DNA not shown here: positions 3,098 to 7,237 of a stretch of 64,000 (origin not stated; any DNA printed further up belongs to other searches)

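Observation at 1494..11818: Complete FCT/T-antigen-type pilus operon in a Clostridia-like genome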

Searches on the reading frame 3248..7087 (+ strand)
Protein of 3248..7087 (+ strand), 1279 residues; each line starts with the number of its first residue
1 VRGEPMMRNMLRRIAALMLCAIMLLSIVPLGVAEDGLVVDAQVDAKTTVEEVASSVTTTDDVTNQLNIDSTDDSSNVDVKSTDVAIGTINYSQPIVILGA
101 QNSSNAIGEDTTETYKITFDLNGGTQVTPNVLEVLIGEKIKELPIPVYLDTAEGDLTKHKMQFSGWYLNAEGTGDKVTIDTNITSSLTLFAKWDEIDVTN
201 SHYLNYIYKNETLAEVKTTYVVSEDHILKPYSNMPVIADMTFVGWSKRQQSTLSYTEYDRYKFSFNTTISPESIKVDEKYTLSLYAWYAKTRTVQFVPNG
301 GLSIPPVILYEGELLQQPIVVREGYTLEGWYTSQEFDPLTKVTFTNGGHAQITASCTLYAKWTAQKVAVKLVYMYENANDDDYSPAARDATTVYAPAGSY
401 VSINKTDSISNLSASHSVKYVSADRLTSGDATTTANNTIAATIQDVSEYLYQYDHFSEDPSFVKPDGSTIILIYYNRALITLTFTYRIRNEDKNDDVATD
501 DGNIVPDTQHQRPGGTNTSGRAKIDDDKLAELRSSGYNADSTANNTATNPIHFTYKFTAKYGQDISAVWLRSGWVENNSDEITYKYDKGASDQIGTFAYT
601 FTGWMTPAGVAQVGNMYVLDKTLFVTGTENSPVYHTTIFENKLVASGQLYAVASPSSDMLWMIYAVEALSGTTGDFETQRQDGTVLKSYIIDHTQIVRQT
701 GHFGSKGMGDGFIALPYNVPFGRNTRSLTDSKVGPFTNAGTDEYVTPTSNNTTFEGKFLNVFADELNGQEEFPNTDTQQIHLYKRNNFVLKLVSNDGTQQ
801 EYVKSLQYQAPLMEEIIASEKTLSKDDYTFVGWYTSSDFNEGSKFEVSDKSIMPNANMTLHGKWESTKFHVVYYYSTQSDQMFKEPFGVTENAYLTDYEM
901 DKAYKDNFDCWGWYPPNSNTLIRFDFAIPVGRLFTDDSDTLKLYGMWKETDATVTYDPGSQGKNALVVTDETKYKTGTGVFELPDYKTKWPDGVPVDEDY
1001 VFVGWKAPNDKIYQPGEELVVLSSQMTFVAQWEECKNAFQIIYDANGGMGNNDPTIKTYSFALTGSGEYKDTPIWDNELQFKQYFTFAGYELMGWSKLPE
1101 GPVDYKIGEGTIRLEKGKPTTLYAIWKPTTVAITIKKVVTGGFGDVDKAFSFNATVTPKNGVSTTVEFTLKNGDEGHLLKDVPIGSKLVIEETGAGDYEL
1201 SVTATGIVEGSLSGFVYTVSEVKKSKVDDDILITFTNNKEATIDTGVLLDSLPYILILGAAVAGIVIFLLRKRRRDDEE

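Call 3: search_protein_families(library=pfam, proteins=[window:3248-7087:+], max_evalue=0.01)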
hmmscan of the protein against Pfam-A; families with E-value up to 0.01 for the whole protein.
window:3248-7087:+ (1279 aa): 3 families
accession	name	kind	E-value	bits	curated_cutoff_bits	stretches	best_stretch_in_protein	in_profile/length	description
PF09479.16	Flg_new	-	9.4e-32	109.4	27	3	115-192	1-65/65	Listeria-Bacteroides repeat domain (List_Bact_rpt)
PF19407.5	DUF5979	-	6.5e-07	30.4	25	1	1133-1238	1-102/104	Domain of unknown function (DUF5979)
PF24547.1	DUF7601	-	1.1e-06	29.6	27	1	1133-1226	3-86/116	Domain of unknown function (DUF7601)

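Call 4: search_protein_families(library=ncbifam, proteins=[window:3248-7087:+], max_evalue=0.01)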
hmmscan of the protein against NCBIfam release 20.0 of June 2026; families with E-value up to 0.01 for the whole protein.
window:3248-7087:+ (1279 aa): 1 family
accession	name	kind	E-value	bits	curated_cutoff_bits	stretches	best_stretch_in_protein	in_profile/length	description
TIGR02543.1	List_Bact_rpt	repeat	3.9e-17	62.3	20.95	3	322-364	3-42/44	TIGR02543 family repeat protein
